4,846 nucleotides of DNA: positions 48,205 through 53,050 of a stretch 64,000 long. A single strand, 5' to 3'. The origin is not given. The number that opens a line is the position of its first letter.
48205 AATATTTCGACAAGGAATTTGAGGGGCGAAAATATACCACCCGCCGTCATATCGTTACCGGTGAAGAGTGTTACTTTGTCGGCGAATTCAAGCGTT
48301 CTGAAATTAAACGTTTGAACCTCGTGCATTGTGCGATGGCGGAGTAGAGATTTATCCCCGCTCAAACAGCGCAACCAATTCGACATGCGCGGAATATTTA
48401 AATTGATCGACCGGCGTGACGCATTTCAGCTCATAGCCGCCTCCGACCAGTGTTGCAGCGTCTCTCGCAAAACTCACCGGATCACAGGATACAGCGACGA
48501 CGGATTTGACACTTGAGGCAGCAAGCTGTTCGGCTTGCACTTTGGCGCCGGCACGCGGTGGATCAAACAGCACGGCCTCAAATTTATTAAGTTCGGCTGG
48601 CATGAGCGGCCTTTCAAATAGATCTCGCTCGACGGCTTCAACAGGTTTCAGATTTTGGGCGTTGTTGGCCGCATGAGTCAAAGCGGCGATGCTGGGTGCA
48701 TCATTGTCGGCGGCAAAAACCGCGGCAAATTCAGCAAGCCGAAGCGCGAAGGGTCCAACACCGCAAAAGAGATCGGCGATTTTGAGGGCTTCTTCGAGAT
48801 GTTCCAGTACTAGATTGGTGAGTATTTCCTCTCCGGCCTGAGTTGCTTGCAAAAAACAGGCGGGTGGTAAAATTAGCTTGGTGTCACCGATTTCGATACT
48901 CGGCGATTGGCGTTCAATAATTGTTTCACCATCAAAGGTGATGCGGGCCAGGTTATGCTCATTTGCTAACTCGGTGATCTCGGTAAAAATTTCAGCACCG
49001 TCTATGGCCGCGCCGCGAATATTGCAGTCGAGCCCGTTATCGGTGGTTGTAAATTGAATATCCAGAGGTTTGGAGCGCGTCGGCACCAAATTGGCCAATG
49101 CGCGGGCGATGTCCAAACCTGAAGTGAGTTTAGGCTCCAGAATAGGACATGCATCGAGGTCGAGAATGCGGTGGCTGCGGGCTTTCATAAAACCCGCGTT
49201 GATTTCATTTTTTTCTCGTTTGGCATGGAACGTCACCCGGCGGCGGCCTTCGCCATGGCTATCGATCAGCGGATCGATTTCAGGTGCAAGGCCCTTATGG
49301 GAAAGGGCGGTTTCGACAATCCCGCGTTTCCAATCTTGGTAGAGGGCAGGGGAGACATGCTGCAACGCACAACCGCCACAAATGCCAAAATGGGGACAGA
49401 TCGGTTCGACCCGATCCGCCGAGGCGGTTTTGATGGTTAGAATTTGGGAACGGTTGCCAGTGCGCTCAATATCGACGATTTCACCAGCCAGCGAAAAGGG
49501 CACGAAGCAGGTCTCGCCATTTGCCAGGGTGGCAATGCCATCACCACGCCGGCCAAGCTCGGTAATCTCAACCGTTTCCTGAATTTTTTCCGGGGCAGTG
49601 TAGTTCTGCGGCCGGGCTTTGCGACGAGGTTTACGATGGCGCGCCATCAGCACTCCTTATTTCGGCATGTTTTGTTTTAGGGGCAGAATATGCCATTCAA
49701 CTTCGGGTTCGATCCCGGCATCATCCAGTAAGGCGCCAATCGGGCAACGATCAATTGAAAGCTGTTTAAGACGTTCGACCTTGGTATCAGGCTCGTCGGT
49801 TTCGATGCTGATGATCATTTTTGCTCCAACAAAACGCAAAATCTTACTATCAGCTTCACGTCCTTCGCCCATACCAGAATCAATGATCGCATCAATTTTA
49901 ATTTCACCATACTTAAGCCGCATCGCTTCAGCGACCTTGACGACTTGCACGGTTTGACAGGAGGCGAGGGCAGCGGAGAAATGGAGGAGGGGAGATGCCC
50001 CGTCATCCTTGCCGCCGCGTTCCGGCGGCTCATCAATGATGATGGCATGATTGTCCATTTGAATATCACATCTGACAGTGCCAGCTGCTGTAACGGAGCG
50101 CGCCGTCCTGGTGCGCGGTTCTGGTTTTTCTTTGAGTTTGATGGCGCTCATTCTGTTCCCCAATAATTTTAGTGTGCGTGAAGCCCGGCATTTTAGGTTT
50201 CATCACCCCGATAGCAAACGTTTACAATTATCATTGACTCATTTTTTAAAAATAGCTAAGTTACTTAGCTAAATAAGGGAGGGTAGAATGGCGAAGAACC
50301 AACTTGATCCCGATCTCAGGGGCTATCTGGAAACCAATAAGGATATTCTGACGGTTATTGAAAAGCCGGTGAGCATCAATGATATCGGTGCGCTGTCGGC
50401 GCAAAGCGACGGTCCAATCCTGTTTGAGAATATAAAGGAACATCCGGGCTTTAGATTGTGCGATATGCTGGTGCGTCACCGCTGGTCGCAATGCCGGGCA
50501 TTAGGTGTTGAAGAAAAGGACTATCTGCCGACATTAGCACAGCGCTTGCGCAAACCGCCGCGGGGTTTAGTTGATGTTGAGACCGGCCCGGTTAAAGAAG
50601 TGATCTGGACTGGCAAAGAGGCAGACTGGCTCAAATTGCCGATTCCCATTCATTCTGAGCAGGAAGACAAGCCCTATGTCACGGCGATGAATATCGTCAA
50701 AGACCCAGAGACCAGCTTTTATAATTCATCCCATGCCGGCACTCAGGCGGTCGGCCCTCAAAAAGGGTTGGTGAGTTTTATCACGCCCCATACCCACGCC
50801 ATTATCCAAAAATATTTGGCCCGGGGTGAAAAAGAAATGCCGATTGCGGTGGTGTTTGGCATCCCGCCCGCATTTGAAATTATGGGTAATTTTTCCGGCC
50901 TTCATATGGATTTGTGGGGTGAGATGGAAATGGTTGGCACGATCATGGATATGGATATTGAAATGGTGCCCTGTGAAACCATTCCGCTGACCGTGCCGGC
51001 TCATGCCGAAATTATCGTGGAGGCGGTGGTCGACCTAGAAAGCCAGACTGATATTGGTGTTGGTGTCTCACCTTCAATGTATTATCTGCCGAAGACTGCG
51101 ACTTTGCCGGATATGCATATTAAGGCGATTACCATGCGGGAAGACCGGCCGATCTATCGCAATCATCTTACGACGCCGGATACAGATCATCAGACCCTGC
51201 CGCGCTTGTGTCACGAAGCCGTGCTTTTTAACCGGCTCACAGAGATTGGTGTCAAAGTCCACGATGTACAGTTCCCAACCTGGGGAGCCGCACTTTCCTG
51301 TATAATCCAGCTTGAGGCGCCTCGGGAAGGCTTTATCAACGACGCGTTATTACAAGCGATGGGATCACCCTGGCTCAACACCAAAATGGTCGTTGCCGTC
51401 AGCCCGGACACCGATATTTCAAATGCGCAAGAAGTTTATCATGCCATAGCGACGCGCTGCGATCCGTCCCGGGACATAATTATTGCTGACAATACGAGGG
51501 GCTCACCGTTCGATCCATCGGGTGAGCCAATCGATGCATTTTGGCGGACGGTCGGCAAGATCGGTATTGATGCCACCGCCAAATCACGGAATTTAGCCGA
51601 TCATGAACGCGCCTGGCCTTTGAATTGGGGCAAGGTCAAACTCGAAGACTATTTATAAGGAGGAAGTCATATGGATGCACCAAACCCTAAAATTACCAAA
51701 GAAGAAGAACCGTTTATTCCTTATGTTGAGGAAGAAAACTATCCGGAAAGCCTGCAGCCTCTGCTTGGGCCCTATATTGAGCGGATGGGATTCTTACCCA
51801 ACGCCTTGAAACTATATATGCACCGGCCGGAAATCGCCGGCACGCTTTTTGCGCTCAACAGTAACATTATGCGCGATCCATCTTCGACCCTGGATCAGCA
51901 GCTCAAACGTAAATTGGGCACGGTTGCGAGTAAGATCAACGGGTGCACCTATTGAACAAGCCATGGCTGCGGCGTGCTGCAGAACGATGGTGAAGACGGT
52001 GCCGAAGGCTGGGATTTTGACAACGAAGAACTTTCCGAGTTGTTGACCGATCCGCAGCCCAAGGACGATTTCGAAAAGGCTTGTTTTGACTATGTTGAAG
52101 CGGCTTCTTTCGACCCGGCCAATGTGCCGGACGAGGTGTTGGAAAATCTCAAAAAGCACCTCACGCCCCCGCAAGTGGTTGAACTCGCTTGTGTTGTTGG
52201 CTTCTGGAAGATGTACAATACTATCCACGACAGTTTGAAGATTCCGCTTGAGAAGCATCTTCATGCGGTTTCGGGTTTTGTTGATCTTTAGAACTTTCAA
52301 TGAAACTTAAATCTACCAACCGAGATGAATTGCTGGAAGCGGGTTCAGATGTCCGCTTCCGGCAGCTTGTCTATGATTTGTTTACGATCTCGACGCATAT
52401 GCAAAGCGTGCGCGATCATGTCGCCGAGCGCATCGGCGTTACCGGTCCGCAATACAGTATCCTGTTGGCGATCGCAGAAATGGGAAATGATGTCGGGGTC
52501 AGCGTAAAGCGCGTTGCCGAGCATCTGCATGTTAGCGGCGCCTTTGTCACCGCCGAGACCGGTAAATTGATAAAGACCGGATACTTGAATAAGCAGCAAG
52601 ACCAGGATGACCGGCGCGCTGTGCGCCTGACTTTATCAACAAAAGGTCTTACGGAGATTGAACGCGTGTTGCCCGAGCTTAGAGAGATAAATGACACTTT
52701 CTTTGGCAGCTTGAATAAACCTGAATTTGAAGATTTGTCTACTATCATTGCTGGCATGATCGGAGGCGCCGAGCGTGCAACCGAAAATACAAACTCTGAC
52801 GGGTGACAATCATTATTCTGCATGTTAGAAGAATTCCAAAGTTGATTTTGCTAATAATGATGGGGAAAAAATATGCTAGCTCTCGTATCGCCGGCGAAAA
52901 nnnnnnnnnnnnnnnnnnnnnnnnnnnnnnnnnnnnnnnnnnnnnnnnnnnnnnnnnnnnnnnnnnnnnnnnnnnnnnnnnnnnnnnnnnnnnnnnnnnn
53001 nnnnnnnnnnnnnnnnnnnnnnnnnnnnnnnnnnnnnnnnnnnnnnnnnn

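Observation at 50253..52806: UbiD-2 - selenoprotein AhpD-like - MarR operon behind a perfect 19-bp palindrome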

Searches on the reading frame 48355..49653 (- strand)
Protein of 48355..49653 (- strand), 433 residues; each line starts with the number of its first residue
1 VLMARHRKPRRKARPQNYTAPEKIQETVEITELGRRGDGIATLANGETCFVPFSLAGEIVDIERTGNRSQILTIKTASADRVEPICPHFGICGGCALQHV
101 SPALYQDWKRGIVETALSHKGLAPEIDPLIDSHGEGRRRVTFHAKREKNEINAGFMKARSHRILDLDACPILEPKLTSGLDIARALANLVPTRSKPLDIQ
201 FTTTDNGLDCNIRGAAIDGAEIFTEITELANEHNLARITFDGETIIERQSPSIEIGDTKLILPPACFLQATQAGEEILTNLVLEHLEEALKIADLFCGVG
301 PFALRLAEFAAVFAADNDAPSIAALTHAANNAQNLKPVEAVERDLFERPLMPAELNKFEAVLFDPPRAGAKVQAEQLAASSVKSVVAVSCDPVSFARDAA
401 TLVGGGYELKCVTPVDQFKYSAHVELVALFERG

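Call 7: search_protein_families(library=pfam, proteins=[window:48355-49653:-], max_evalue=0.01)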
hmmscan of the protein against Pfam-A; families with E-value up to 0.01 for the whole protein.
window:48355-49653:- (433 aa): 4 families
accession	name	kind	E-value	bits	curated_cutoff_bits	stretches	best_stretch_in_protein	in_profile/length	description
PF05958.17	tRNA_U5-meth_tr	-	4.8e-10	39.4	23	1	266-431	178-355/357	tRNA (Uracil-5-)-methyltransferase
PF01938.26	TRAM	-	5.2e-06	26.7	21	1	27-63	9-47/61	TRAM domain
PF05175.20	MTS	-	1.6e-05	25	23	1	279-371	20-112/170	Methyltransferase small domain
PF13649.12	Methyltransf_25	-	0.0054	17.8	27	0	292-362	1-69/97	Methyltransferase domain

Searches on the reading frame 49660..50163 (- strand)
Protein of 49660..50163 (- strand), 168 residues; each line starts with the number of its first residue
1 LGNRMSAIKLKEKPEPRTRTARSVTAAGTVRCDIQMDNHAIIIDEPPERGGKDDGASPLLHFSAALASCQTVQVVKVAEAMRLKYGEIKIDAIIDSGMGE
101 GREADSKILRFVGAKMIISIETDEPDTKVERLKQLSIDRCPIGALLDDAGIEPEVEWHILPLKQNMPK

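Call 7: search_protein_families(library=pfam, proteins=[window:49660-50163:-], max_evalue=0.01)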
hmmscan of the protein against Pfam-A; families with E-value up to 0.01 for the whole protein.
window:49660-50163:- (168 aa): 1 family
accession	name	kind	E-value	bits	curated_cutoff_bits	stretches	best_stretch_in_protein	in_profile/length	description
PF02566.24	OsmC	-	3.4e-12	47.1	27.5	1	51-154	1-98/100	OsmC-like protein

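Call 8: search_protein_families(library=ncbifam, proteins=[window:49660-50163:-], max_evalue=0.01)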
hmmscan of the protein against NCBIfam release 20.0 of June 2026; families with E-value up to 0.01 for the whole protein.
window:49660-50163:- (168 aa): 1 family
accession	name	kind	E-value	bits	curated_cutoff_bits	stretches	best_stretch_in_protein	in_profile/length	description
NF041052.1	OsmC_like_Se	domain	2.4e-18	66.5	95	1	31-146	15-130/144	OsmC-related (seleno)protein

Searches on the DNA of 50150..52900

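Call 91: search_rna_families(source=window, start=50150, end=52900, threshold=evalue, max_evalue=5)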
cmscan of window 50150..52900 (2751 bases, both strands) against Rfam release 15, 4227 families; matches with E-value up to 5: 1.
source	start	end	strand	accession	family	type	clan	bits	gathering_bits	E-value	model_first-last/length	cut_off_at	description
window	52208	52288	+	RF00971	mir-578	Gene; miRNA;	-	25.6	98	0.11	1-84/84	no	mir-578 microRNA precursor family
